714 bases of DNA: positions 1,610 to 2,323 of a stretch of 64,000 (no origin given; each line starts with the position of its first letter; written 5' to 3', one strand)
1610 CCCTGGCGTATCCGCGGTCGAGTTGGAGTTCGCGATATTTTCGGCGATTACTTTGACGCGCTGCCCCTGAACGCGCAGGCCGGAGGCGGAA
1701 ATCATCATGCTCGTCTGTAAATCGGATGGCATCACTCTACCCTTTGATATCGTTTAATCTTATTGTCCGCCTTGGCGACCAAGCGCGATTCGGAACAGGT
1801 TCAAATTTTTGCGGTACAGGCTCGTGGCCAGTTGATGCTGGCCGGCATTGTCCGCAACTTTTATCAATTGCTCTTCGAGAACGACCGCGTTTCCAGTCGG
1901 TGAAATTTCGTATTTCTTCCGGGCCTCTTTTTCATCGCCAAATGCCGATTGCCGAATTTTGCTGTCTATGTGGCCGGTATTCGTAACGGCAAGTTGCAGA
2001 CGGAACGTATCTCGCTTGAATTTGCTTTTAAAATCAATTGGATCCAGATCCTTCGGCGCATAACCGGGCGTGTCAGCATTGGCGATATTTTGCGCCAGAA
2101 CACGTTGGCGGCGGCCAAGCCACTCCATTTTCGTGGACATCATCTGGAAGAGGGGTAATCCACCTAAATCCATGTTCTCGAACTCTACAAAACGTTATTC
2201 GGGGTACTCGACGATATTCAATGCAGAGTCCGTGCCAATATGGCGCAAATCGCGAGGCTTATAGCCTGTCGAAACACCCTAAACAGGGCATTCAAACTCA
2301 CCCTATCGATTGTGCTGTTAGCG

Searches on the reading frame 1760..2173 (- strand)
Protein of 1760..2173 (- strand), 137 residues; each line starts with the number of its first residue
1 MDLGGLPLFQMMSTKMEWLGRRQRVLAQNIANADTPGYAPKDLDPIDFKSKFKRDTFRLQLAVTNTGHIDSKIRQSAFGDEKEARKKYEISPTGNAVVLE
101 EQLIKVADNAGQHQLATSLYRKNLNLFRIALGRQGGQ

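Call 46: search_protein_families(library=ncbifam, max_evalue=1e-8, proteins=[window:1760-2173:-])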
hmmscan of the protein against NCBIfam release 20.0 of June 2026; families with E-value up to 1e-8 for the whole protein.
window:1760-2173:- (137 aa): 5 families
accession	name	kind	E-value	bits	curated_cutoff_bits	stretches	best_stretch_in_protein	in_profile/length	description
NF004654.1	PRK06004.1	equivalog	8.3e-34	117.3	142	1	11-133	1-126/126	flagellar basal body rod protein FlgB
NF009270.0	PRK12627.1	equivalog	7.2e-26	91.1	128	1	6-133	5-127/128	FlgB family protein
NF004653.1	PRK06003.1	equivalog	7.3e-23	81.4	153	1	5-121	3-114/126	flagellar basal body rod protein FlgB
TIGR01396.1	FlgB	equivalog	9.4e-15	55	59.05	1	9-131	5-130/131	flagellar basal body rod protein FlgB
NF009264.0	PRK12621.1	equivalog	6.4e-09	36.3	163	1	10-125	10-125/136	flagellar basal body rod protein FlgB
